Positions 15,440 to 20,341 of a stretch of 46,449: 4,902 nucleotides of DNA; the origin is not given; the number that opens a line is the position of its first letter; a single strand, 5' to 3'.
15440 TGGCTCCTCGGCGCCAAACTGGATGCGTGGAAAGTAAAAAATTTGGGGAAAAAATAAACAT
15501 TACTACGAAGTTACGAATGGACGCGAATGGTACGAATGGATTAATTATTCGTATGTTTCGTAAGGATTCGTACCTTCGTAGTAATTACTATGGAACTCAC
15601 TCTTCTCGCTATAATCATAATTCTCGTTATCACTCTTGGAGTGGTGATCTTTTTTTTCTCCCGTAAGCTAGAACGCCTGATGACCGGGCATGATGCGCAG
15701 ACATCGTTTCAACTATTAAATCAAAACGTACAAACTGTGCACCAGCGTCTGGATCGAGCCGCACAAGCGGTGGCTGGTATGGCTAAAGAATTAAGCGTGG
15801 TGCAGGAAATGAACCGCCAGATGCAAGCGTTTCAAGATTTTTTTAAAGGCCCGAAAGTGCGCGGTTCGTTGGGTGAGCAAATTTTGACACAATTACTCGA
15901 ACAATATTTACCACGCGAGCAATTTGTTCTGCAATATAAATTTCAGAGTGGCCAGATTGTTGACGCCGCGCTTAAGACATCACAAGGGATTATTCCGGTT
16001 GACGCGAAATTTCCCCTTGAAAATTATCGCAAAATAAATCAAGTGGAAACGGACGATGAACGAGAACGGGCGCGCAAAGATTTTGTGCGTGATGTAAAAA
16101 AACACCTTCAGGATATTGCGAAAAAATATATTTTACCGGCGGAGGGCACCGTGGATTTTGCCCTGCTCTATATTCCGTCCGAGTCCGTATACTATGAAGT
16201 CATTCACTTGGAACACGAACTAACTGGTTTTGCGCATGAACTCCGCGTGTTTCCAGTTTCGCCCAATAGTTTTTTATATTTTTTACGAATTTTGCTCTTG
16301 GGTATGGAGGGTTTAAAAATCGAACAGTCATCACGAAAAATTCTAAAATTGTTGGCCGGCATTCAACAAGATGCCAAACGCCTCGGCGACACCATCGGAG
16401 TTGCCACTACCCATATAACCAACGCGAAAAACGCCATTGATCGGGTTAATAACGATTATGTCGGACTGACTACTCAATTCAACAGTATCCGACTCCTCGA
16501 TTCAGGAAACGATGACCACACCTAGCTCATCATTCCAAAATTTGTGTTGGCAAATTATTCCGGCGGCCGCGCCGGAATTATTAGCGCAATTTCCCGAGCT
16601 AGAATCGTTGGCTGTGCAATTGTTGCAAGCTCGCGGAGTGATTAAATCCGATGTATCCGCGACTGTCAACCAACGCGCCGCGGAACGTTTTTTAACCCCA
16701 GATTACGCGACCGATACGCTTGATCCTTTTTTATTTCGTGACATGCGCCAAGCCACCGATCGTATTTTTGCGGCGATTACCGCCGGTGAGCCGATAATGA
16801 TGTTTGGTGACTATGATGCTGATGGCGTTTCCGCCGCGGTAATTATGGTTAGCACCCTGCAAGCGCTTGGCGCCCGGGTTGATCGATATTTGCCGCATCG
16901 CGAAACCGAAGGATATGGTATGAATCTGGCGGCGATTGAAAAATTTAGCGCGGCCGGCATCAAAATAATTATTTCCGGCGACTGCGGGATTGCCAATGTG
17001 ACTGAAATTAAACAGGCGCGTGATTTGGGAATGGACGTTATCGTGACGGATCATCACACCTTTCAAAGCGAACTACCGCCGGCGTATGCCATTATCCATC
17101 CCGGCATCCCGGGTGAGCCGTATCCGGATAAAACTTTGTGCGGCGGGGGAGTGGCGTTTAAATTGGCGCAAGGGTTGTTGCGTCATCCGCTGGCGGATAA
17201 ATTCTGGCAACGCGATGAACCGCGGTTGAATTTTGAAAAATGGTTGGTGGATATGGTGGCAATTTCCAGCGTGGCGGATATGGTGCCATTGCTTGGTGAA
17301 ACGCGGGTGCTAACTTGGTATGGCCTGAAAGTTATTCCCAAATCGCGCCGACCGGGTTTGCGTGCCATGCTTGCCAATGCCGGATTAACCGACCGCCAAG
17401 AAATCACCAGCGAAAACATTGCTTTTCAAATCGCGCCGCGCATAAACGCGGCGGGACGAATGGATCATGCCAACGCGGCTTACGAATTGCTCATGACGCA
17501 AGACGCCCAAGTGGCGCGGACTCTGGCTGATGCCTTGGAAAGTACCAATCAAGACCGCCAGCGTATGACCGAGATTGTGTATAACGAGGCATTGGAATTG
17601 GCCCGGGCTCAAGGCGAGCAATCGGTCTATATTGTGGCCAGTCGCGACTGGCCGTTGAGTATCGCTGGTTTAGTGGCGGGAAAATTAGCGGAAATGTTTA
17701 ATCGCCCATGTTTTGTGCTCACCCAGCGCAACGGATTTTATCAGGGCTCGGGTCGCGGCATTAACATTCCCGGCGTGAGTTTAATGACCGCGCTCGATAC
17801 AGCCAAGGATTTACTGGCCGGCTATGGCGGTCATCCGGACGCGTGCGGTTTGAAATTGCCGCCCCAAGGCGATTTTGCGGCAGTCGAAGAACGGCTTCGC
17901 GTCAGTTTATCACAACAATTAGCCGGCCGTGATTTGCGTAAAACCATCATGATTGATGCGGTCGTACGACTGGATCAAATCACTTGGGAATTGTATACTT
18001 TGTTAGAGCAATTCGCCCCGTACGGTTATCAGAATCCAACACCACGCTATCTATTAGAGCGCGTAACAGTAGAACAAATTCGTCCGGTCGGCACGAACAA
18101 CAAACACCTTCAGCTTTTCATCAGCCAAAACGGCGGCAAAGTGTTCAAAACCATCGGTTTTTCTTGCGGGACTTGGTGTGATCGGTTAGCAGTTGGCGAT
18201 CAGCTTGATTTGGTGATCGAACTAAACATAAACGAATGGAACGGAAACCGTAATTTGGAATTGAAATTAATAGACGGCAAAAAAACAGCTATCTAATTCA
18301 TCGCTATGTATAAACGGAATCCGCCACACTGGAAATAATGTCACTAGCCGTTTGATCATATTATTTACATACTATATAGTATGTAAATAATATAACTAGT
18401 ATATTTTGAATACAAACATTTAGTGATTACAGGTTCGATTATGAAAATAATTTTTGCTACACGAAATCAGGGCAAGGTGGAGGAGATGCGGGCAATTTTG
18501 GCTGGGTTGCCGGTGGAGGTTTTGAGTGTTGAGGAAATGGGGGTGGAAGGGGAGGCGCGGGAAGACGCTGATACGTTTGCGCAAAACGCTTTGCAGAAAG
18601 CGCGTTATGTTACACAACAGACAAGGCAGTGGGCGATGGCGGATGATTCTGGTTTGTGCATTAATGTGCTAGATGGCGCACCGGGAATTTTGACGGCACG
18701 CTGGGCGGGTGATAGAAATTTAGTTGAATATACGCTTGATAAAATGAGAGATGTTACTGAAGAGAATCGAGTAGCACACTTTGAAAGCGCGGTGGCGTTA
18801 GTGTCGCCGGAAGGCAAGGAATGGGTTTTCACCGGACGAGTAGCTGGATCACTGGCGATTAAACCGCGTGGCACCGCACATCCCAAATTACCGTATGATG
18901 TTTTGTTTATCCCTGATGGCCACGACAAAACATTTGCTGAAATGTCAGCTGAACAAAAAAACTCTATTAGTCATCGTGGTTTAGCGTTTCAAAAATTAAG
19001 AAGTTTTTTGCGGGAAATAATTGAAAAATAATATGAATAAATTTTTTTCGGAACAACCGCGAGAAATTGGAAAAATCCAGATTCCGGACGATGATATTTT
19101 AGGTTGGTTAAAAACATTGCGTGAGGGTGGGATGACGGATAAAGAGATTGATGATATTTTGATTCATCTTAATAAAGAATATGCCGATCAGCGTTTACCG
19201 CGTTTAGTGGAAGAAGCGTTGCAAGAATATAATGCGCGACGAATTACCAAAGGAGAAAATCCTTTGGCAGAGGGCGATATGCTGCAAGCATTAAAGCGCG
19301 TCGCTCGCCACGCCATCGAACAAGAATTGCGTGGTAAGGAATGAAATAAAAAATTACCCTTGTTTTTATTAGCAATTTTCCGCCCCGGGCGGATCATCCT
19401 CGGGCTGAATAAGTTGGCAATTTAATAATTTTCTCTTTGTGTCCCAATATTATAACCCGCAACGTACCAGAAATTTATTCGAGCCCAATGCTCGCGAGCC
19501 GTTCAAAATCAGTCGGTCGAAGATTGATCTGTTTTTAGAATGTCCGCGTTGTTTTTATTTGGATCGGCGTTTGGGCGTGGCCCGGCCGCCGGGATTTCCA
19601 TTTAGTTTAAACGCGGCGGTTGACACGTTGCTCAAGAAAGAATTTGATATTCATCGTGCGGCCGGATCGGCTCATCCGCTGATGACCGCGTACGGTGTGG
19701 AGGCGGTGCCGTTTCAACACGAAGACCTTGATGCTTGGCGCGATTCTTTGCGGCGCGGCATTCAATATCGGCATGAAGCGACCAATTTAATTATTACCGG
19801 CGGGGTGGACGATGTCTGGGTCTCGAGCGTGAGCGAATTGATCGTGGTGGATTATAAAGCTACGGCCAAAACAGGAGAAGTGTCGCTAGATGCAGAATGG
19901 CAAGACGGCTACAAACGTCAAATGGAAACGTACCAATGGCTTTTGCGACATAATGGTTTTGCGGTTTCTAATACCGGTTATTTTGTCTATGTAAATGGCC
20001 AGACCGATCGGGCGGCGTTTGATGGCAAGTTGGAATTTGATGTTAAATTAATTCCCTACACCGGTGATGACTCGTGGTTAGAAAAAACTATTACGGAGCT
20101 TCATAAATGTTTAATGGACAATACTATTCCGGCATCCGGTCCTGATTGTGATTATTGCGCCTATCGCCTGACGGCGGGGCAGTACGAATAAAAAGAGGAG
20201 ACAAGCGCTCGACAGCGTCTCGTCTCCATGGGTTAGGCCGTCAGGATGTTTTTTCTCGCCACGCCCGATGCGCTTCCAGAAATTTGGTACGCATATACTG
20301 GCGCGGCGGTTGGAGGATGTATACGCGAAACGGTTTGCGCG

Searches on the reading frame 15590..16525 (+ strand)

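Call 71: search_protein_families(library=pfam, proteins=[window:15590-16525:+])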
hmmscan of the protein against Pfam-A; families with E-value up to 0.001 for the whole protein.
window:15590-16525:+ (311 aa): 1 family
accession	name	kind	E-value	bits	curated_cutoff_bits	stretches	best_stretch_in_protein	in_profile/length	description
PF02646.22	RmuC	-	4.4e-49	167.6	26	1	43-304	17-285/291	RmuC family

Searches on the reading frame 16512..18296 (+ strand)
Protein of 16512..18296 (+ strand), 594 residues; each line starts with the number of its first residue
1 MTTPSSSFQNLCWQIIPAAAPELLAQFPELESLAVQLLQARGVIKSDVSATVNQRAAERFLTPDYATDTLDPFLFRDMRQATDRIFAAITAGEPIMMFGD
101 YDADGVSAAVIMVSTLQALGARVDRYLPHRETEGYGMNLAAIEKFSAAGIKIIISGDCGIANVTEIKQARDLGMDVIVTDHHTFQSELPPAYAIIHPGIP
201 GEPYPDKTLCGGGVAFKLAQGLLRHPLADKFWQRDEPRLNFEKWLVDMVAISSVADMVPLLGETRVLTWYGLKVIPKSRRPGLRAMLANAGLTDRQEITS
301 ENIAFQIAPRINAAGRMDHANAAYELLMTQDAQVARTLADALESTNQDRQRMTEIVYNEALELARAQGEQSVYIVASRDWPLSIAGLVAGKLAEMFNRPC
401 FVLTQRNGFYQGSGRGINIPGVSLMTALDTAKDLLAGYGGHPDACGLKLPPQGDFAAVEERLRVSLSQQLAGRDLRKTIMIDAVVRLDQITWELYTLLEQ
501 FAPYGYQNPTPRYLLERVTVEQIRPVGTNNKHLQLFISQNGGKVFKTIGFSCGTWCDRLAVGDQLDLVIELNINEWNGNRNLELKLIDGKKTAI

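Call 8: search_protein_families(library=pfam, proteins=[window:16512-18296:+])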
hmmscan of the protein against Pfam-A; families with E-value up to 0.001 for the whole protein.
window:16512-18296:+ (594 aa): 3 families
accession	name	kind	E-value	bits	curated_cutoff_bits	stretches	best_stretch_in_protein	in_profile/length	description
PF17768.7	RecJ_OB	-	5.8e-29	100.7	27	1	481-588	1-107/107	RecJ OB domain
PF01368.27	DHH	-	1.6e-20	74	28.1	1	95-227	2-104/125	DHH family, N-terminal domain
PF02272.25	DHHA1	-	4.8e-07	30.6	25.9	1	374-456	5-90/102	DHHA1 domain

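Call 21: find_homologous_proteins(query=window:16512-18296:+, max_evalue=1e-20)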
Query window:16512-18296:+ (594 aa): 7461 proteins with E <= 1e-20 among 8000 candidates; the best 120 are listed.
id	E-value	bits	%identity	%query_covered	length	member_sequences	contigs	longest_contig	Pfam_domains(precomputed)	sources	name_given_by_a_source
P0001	0.0e+0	1349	100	100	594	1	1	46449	PF01368.28,PF17768.8,PF02272.25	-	-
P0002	7.4e-167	574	47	98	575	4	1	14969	PF01368.28,PF17768.8,PF02272.25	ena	-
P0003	2.1e-165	570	47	98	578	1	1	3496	PF01368.28,PF17768.8,PF02272.25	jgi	jgi:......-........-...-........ exonuclease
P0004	6.4e-165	568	47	98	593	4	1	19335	PF01368.28,PF17768.8,PF02272.25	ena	-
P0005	7.3e-165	568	47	97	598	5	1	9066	PF01368.28,PF17768.8,PF02272.25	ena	-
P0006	7.5e-165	568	46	98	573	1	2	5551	PF01368.28,PF17768.8,PF02272.25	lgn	-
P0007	5.5e-164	565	46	98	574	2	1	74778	PF01368.28,PF17768.8,PF02272.25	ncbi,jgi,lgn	ncbi:MAG: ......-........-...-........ exonuclease RecJ [Patescibacteria group bacterium]|jgi:single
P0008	7.5e-164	564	47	98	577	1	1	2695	PF01368.28,PF17768.8,PF02272.25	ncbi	-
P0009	9.8e-164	564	46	98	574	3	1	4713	PF01368.28,PF17768.8,PF02272.25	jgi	jgi:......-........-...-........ exonuclease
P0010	5.6e-163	562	46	98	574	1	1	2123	PF01368.28,PF17768.8,PF02272.25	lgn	-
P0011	6.7e-163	561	47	98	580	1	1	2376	PF01368.28,PF17768.8,PF02272.25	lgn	-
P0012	7.4e-163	561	47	98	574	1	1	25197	PF01368.28,PF17768.8,PF02272.25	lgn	-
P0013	1.1e-162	560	46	97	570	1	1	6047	PF01368.28,PF17768.8,PF02272.25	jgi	jgi:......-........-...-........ exonuclease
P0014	1.7e-162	560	46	98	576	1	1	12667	PF01368.28,PF17768.8,PF02272.25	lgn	-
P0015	2.3e-162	559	46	98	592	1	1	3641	PF01368.28,PF17768.8,PF02272.25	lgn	-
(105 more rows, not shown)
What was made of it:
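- Taxon: RecJ relatives are Patescibacteria at about 47% identity (call 21).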

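Call 34: find_encoding_contigs(protein=P0004, flank=10000, max_places=3)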
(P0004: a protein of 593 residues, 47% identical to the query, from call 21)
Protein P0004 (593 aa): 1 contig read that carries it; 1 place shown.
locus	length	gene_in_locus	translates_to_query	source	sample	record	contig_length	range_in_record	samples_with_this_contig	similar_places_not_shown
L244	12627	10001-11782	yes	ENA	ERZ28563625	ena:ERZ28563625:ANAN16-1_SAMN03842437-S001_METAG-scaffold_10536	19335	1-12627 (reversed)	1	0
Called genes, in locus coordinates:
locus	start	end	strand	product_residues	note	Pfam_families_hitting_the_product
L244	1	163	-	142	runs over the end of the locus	PF01795:Methyltransf_5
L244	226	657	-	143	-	PF02381:MraZ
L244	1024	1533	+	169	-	-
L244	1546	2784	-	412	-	PF12704:MacB_PCD, PF02687:FtsX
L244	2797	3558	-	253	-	PF00005:ABC_tran, PF02463:SMC_N (faint), PF13304:AAA_21 (weak)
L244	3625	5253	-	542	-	PF25954:Beta-barrel_RND_2 (weak), PF25967:RND-MFP_C (weak), PF25989:YknX_C (weak)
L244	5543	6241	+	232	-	-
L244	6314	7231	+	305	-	PF01544:CorA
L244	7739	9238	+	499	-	PF00009:GTP_EFTU, PF03144:GTP_EFTU_D2, PF00679:EFG_C, PF06421:LepA_C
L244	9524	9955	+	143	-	-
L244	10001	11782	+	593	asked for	PF01368:DHH, PF02272:DHHA1, PF17768:RecJ_OB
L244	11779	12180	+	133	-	PF00075:RNase_H, PF13456:RVT_3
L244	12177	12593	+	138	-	-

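Call 35: find_encoding_contigs(protein=P0007, flank=10000, max_places=3)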
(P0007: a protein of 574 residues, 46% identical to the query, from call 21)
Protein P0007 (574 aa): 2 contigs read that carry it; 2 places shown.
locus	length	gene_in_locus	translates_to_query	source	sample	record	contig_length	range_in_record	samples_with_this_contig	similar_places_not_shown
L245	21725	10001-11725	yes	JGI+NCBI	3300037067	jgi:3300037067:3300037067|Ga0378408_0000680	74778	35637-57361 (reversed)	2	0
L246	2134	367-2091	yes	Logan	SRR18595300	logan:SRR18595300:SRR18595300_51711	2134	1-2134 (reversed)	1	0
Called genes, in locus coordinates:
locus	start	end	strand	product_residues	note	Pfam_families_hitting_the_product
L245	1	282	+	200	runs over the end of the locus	-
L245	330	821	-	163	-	PF02698:DUF218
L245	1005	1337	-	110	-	-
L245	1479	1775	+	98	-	PF02482:Ribosomal_S30AE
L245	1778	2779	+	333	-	PF00294:PfkB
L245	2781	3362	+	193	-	PF06130:PTAC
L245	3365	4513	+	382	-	PF00871:Acetate_kinase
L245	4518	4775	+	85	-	PF18898:DUF5654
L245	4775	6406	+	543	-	PF03023:MurJ, PF01554:MatE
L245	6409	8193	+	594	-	PF00009:GTP_EFTU, PF03144:GTP_EFTU_D2, PF22042:EF-G_D2 (weak), PF00679:EFG_C, PF06421:LepA_C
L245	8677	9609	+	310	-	-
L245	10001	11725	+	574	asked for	PF01368:DHH, PF02272:DHHA1, PF17768:RecJ_OB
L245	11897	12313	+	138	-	PF00075:RNase_H, PF13456:RVT_3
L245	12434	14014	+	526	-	-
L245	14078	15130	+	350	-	PF06723:MreB_Mbl (faint), PF11104:PilM_2, PF14450:FtsA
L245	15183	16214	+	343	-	-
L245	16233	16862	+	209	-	-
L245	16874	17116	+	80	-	-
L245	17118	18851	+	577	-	PF05157:MshEN, PF00437:T2SSE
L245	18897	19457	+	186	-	PF21820:DUF6886 (weak)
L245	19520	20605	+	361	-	PF00482:T2SSF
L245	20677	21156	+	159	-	PF07963:N_methyl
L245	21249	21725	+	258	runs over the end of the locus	PF06750:A24_N_bact, PF01478:Peptidase_A24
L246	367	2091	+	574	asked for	PF01368:DHH, PF02272:DHHA1, PF17768:RecJ_OB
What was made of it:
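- Tried and rejected: RecJ followed by RNase H is conserved in L244 and L245, but rnpB does not follow RNase H there (calls 34, 35).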

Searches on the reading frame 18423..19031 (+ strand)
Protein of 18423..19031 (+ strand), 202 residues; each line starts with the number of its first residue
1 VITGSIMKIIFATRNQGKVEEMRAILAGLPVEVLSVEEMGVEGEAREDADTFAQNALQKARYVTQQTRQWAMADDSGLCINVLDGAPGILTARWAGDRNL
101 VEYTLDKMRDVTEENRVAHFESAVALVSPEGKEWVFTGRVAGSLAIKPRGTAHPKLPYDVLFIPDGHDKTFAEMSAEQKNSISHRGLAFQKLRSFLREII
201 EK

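Call 72: search_protein_families(library=pfam, proteins=[window:18423-19031:+])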
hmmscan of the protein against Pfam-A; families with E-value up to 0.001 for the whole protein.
window:18423-19031:+ (202 aa): 1 family
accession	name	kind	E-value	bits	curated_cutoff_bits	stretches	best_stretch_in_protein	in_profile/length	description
PF01725.21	Ham1p_like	-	3.2e-56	190.6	22.5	1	9-194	1-185/186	Ham1 family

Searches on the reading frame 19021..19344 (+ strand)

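Call 78: search_protein_families(library=pfam, proteins=[window:19021-19344:+])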
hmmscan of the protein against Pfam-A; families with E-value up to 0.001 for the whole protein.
window:19021-19344:+ (107 aa): 1 family
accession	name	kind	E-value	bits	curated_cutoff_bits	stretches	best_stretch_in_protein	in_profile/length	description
PF02287.20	Dehydratase_SU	-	0.00015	22.3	25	1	19-75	75-131/133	Dehydratase small subunit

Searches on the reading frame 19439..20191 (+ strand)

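Call 8: search_protein_families(library=pfam, proteins=[window:19439-20191:+])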
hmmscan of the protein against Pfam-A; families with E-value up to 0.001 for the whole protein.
window:19439-20191:+ (250 aa): 1 family
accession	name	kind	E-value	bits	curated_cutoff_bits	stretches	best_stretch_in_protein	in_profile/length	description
PF12705.13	PDDEXK_1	-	3e-13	50.7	22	1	24-243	2-243/247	PD-(D/E)XK nuclease superfamily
